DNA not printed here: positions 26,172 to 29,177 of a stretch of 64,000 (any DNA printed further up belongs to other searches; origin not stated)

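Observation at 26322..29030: Unusual single-polypeptide transmembrane electron-transfer chain: FAD oxidoreductase - Rieske - His-rich TM domain - DM13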

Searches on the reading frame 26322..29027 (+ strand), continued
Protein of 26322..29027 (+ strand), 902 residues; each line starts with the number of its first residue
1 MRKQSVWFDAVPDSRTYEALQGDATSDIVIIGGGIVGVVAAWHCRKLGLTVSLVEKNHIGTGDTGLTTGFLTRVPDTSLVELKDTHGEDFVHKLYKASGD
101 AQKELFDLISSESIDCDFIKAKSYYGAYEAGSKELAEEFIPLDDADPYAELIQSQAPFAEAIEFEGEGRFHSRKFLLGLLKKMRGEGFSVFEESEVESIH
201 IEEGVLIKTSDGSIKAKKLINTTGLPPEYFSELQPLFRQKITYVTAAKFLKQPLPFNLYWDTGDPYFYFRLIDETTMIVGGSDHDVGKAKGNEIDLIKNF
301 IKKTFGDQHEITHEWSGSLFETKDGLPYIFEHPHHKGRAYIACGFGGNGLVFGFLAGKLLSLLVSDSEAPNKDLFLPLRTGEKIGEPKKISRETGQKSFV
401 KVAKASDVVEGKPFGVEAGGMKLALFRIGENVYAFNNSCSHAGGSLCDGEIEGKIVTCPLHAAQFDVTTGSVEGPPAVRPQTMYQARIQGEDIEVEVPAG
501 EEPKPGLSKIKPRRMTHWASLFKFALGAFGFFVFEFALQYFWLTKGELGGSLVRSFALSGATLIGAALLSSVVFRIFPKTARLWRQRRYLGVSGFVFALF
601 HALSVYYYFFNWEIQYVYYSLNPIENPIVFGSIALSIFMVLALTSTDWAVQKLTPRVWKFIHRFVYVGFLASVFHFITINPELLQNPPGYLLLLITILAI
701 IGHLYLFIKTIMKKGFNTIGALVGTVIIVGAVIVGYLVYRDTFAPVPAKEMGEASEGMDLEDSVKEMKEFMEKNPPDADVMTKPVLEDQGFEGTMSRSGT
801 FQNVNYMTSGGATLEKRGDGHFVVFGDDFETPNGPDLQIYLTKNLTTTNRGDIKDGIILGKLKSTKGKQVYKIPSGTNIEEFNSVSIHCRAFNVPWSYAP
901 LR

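Call 11: search_protein_families(library=pfam, proteins=[P0060, P0070, P0079, P0083, P0012, P0049], max_evalue=0.01)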
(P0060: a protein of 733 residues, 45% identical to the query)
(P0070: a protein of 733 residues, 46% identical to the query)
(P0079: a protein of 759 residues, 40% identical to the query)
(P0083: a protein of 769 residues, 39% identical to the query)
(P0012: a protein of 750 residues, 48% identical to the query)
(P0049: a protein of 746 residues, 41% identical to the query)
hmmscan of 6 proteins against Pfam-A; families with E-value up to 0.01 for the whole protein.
P0060 (733 aa): 11 families
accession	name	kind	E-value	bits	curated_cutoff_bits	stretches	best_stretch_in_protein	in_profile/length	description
PF01266.30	DAO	-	7e-44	151.2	27.9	1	32-381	2-352/353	FAD dependent oxidoreductase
PF00355.32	Rieske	-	3.8e-18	65.6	20.3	1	635-720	2-87/88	Rieske [2Fe-2S] domain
PF13806.12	Rieske_2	-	6.4e-09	36.1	27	1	635-732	2-104/104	Rieske-like [2Fe-2S] domain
PF01794.25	Ferric_reduct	-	2.9e-06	27.8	28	1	466-582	1-120/121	Ferric reductase like transmembrane component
PF13450.12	NAD_binding_8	-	4.3e-06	27.3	21.9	1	34-63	1-30/68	NAD(P)-binding Rossmann-like domain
PF22543.2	Rieske_4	-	0.0011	19.6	28.4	1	638-706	3-75/119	Soluble Rieske-type ferredoxin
PF03486.20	HI0933_like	-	0.0014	18.6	50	1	32-62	3-33/244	HI0933-like protein Rossmann domain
PF13738.12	Pyr_redox_3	-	0.0018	18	30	0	33-65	1-34/305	Pyridine nucleotide-disulphide oxidoreductase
PF12831.13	FAD_oxidored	-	0.0039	17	27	1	33-100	3-70/416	FAD dependent oxidoreductase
PF00890.30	FAD_binding_2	-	0.0056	16.4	20.4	0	33-75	3-45/414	FAD binding domain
PF07992.20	Pyr_redox_2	-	0.0083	16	26.1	0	30-61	143-174/291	Pyridine nucleotide-disulphide oxidoreductase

P0070 (733 aa): 14 families
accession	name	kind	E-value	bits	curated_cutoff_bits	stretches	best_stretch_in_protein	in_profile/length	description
PF01266.30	DAO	-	2e-46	159.6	27.9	1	31-380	1-351/353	FAD dependent oxidoreductase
PF00355.32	Rieske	-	1.5e-16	60.5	20.3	1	636-720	3-87/88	Rieske [2Fe-2S] domain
PF13806.12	Rieske_2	-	3.6e-09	36.9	27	1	635-732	2-104/104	Rieske-like [2Fe-2S] domain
PF13450.12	NAD_binding_8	-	1.7e-06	28.7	21.9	1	34-63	1-31/68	NAD(P)-binding Rossmann-like domain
PF12831.13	FAD_oxidored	-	2.7e-05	24.1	27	1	31-176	1-128/416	FAD dependent oxidoreductase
PF01794.25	Ferric_reduct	-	5.8e-05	23.6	28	1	466-581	1-119/121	Ferric reductase like transmembrane component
PF13738.12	Pyr_redox_3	-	7.2e-05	22.6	30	0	34-65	2-34/305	Pyridine nucleotide-disulphide oxidoreductase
PF03486.20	HI0933_like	-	0.0003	20.8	50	1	31-62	2-33/244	HI0933-like protein Rossmann domain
PF01494.25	FAD_binding_3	-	0.00038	20.2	22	1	29-61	1-33/349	FAD binding domain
PF07992.20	Pyr_redox_2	-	0.00062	19.7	26.1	1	31-107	2-58/291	Pyridine nucleotide-disulphide oxidoreductase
PF22543.2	Rieske_4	-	0.0015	19.2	28.4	1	642-707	7-76/119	Soluble Rieske-type ferredoxin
PF00890.30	FAD_binding_2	-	0.0018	17.9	20.4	1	31-63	1-33/414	FAD binding domain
PF01134.28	GIDA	-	0.0024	17.4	22.1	1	31-61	1-31/391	Glucose inhibited division protein A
PF01946.23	Thi4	-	0.0098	15.6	26.2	0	24-67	12-57/235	Thi4 family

P0079 (759 aa): 17 families
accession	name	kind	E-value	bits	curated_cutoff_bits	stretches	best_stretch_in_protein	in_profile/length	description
PF01266.30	DAO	-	3.6e-49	168.6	27.9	1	34-382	1-353/353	FAD dependent oxidoreductase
PF00355.32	Rieske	-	2.4e-21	75.9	20.3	1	661-746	2-87/88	Rieske [2Fe-2S] domain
PF13806.12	Rieske_2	-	7.8e-17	61.6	27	1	660-757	1-103/104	Rieske-like [2Fe-2S] domain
PF13450.12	NAD_binding_8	-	5.2e-08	33.5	21.9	1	37-70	1-34/68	NAD(P)-binding Rossmann-like domain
PF07992.20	Pyr_redox_2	-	1.2e-07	31.9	26.1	1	34-249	2-112/291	Pyridine nucleotide-disulphide oxidoreductase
PF00890.30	FAD_binding_2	-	3.6e-07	30.2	20.4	1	34-244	1-202/414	FAD binding domain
PF03486.20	HI0933_like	-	1.1e-05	25.5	50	0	34-65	2-33/244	HI0933-like protein Rossmann domain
PF13738.12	Pyr_redox_3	-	1.4e-05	25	30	0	200-272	95-162/305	Pyridine nucleotide-disulphide oxidoreductase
PF01134.28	GIDA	-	4.8e-05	23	22.1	1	34-65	1-32/391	Glucose inhibited division protein A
PF01794.25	Ferric_reduct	-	6.2e-05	23.5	28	1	481-593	2-118/121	Ferric reductase like transmembrane component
PF12831.13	FAD_oxidored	-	6.2e-05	22.9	27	1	34-118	1-75/416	FAD dependent oxidoreductase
PF02558.23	ApbA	-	0.00013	22.1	22.2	1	35-62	1-28/150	Ketopantoate reductase PanE/ApbA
PF01494.25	FAD_binding_3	-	0.00064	19.5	22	1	33-64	2-33/349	FAD binding domain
PF01946.23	Thi4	-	0.0027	17.4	26.2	1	32-69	17-54/235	Thi4 family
PF22543.2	Rieske_4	-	0.0039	17.9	28.4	0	677-733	16-76/119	Soluble Rieske-type ferredoxin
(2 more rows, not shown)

P0083 (769 aa): 17 families
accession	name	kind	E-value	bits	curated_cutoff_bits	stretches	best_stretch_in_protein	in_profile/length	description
PF01266.30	DAO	-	1.7e-50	172.9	27.9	1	42-405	1-353/353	FAD dependent oxidoreductase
PF00355.32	Rieske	-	1e-19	70.7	20.3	1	674-756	5-87/88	Rieske [2Fe-2S] domain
PF13806.12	Rieske_2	-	4.7e-10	39.8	27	1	671-768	2-104/104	Rieske-like [2Fe-2S] domain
PF07992.20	Pyr_redox_2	-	7.8e-10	39.1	26.1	1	42-142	2-89/291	Pyridine nucleotide-disulphide oxidoreductase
PF13450.12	NAD_binding_8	-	3.3e-07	30.9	21.9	1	45-79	1-35/68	NAD(P)-binding Rossmann-like domain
PF03486.20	HI0933_like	-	5.1e-07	29.8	50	1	42-74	2-34/244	HI0933-like protein Rossmann domain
PF13738.12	Pyr_redox_3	-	1.7e-06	27.9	30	0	38-75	162-199/305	Pyridine nucleotide-disulphide oxidoreductase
PF00890.30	FAD_binding_2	-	2.3e-05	24.2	20.4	1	42-264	1-206/414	FAD binding domain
PF12831.13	FAD_oxidored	-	4e-05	23.5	27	1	42-79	1-38/416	FAD dependent oxidoreductase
PF01134.28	GIDA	-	5.3e-05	22.9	22.1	1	42-72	1-31/391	Glucose inhibited division protein A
PF13454.12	NAD_binding_9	-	0.00028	21.4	21.8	0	44-79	1-40/155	FAD-NAD(P)-binding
PF01262.27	AlaDh_PNT_C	-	0.00047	20.1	23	1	35-73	23-61/214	Alanine dehydrogenase/PNT, C-terminal domain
PF01794.25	Ferric_reduct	-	0.00053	20.5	28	1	494-608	2-119/121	Ferric reductase like transmembrane component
PF05834.18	Lycopene_cycl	-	0.0006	19.4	23.4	0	42-75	1-36/380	Lycopene cyclase protein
PF22543.2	Rieske_4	-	0.00084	20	28.4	1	687-743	16-76/119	Soluble Rieske-type ferredoxin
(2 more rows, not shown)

P0012 (750 aa): 16 families
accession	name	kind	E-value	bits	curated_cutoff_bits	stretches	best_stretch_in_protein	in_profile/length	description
PF01266.30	DAO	-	4.6e-48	165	27.9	1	27-369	1-353/353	FAD dependent oxidoreductase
PF00355.32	Rieske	-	1.5e-17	63.7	20.3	1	405-492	1-88/88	Rieske [2Fe-2S] domain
PF01794.25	Ferric_reduct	-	5.2e-11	43.1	28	1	577-677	20-120/121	Ferric reductase like transmembrane component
PF13806.12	Rieske_2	-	4.7e-10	39.8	27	1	405-503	1-104/104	Rieske-like [2Fe-2S] domain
PF03486.20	HI0933_like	-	1.5e-09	38.1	50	1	27-59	2-34/244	HI0933-like protein Rossmann domain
PF13738.12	Pyr_redox_3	-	2e-09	37.6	30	1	187-230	91-134/305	Pyridine nucleotide-disulphide oxidoreductase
PF07992.20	Pyr_redox_2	-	1.7e-08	34.7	26.1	1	27-230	2-110/291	Pyridine nucleotide-disulphide oxidoreductase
PF00890.30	FAD_binding_2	-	8.5e-08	32.2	20.4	1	27-229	1-202/414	FAD binding domain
PF01134.28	GIDA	-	2e-07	30.8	22.1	1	27-57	1-31/391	Glucose inhibited division protein A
PF12831.13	FAD_oxidored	-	7.6e-07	29.2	27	1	27-65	1-39/416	FAD dependent oxidoreductase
PF13450.12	NAD_binding_8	-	9.1e-07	29.5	21.9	1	30-64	1-35/68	NAD(P)-binding Rossmann-like domain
PF01494.25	FAD_binding_3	-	7e-06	25.9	22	1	25-64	1-40/349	FAD binding domain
PF22543.2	Rieske_4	-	2.4e-05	25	28.4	1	411-477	5-75/119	Soluble Rieske-type ferredoxin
PF13454.12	NAD_binding_9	-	0.002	18.5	21.8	0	30-86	2-65/155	FAD-NAD(P)-binding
PF01946.23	Thi4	-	0.0057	16.4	26.2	0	20-71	12-63/235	Thi4 family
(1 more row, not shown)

P0049 (746 aa): 14 families
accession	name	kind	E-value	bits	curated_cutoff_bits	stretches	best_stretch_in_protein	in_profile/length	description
PF01266.30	DAO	-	3.9e-49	168.5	27.9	1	27-363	1-353/353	FAD dependent oxidoreductase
PF00355.32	Rieske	-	3.5e-21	75.4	20.3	1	397-481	3-87/88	Rieske [2Fe-2S] domain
PF13806.12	Rieske_2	-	5.7e-16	58.8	27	1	396-492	2-103/104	Rieske-like [2Fe-2S] domain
PF01794.25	Ferric_reduct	-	2.6e-09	37.6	28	1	583-673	32-120/121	Ferric reductase like transmembrane component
PF13450.12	NAD_binding_8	-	2.4e-08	34.6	21.9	1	30-65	1-36/68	NAD(P)-binding Rossmann-like domain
PF00890.30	FAD_binding_2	-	6.4e-08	32.6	20.4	1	27-72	1-46/414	FAD binding domain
PF07992.20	Pyr_redox_2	-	1e-07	32.2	26.1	1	27-227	2-112/291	Pyridine nucleotide-disulphide oxidoreductase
PF22543.2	Rieske_4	-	1.3e-07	32.3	28.4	1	403-470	7-78/119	Soluble Rieske-type ferredoxin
PF13738.12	Pyr_redox_3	-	1e-06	28.7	30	0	30-61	2-34/305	Pyridine nucleotide-disulphide oxidoreductase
PF03486.20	HI0933_like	-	1.5e-06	28.3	50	1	27-58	2-33/244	HI0933-like protein Rossmann domain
PF01134.28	GIDA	-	3.5e-06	26.8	22.1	1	27-58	1-32/391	Glucose inhibited division protein A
PF12831.13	FAD_oxidored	-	3.8e-06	26.9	27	1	27-69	1-43/416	FAD dependent oxidoreductase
PF01494.25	FAD_binding_3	-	7.2e-05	22.6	22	1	26-59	2-35/349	FAD binding domain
PF01946.23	Thi4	-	9.6e-05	22.2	26.2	1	24-69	16-61/235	Thi4 family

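Call 14: find_encoding_contigs(protein=P0012, flank=6000, max_places=3)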
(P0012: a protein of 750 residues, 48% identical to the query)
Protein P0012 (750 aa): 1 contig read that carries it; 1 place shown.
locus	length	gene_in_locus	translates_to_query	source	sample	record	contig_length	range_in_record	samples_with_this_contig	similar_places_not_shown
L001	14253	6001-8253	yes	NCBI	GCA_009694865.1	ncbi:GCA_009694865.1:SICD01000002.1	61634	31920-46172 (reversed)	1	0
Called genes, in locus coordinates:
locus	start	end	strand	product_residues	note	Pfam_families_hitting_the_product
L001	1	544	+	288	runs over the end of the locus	PF28492:Beta_helix_4 (faint), PF05048:NosD (weak), PF13229:Beta_helix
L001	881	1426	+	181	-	PF08713:DNA_alkylation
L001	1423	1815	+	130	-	-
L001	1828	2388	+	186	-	PF01625:PMSR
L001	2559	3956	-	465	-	PF13406:SLT_2 (faint)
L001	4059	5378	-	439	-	PF13439:Glyco_transf_4 (faint), PF00534:Glycos_transf_1, PF13692:Glyco_trans_1_4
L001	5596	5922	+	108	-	PF00719:Pyrophosphatase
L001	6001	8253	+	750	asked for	PF00890:FAD_binding_2 (weak), PF01266:DAO, PF01494:FAD_binding_3 (weak), PF07992:Pyr_redox_2 (weak), PF12831:FAD_oxidored (weak), PF00355:Rieske, PF13806:Rieske_2, PF01794:Ferric_reduct, +4 more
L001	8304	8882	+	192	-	PF10517:DM13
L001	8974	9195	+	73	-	PF00459:Inositol_P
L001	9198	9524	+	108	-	PF00892:EamA (faint)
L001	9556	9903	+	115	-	-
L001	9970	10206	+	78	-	-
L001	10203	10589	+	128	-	PF01850:PIN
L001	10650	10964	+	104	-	-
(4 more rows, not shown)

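Call 19: search_solved_structures(query=window:26322-29027:+, max_evalue=0.01)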
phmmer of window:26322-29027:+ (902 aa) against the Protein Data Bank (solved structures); distinct sequences matched with E-value up to 0.01: 29.
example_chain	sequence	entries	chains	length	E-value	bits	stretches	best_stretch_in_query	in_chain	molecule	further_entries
1fqt_A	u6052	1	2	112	2e-16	62.3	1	398-500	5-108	RIESKE-TYPE FERREDOXIN OF BIPHENYL DIOXYGENASE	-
2qpz_A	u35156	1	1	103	2.4e-15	58.7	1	400-491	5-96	Naphthalene 1,2-dioxygenase system ferredoxin subunit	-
5bok_A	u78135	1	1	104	2.5e-14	55.4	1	398-490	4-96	Ferredoxin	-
2e4p_A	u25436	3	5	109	7.9e-14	53.7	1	398-496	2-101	Biphenyl dioxygenase ferredoxin subunit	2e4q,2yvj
1vck_A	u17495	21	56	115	8.6e-13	50.3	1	399-494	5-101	ferredoxin component of carbazole | Ferredoxin CarAc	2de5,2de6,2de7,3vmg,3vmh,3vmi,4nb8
3gce_A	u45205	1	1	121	1.3e-12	49.7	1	393-495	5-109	Ferredoxin component of carbazole 1,9a-dioxygenase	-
4emj_B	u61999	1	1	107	9.4e-12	46.8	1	403-501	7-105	Toluene 1,2-dioxygenase system ferredoxin subunit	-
3dqy_A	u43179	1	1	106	9.9e-12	46.8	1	403-501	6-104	Toluene 1,2-dioxygenase system ferredoxin subunit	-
2i7f_A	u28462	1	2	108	1.6e-10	42.8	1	401-491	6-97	Ferredoxin component of dioxygenase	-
4ysh_A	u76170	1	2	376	1.5e-09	39.6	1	307-369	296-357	Glycine oxidase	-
1y56_B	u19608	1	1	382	4.6e-08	34.6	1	26-366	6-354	sarcosine oxidase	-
3if9_A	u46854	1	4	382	5.3e-08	34.4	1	27-375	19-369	Glycine oxidase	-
1ryi_A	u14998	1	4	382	1.2e-07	33.2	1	27-375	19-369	GLYCINE OXIDASE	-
9woz_A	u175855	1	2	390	1.2e-07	33.2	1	27-375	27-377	Glycine oxidase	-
2zyl_A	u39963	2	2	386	1.5e-07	32.9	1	404-465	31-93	POSSIBLE OXIDOREDUCTASE | 3-ketosteroid-9-alpha-monooxygenase oxygenase subunit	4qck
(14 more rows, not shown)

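Call 22: find_encoding_contigs(protein=P0002, flank=6000, max_places=2)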
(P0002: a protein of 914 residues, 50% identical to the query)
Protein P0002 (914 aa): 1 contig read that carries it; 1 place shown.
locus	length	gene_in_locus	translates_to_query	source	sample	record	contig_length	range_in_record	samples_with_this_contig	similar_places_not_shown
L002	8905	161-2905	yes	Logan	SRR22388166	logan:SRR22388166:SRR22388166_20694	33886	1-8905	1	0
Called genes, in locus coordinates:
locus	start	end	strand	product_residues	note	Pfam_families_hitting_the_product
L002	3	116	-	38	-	?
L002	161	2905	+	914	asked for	PF00890:FAD_binding_2 (weak), PF01266:DAO, PF12831:FAD_oxidored (weak), PF13450:NAD_binding_8 (weak), PF00355:Rieske, PF13806:Rieske_2, PF01794:Ferric_reduct, PF10517:DM13, +1 more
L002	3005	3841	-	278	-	-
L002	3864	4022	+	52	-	-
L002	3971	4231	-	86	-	-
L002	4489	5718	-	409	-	-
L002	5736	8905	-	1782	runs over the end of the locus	PF11974:bMG3 (weak), PF01835:MG2, PF07703:A2M_BRD, PF14623:Vint, PF07591:PT-HINT, PF00207:A2M, PF07678:TED_complement, PF17973:bMG10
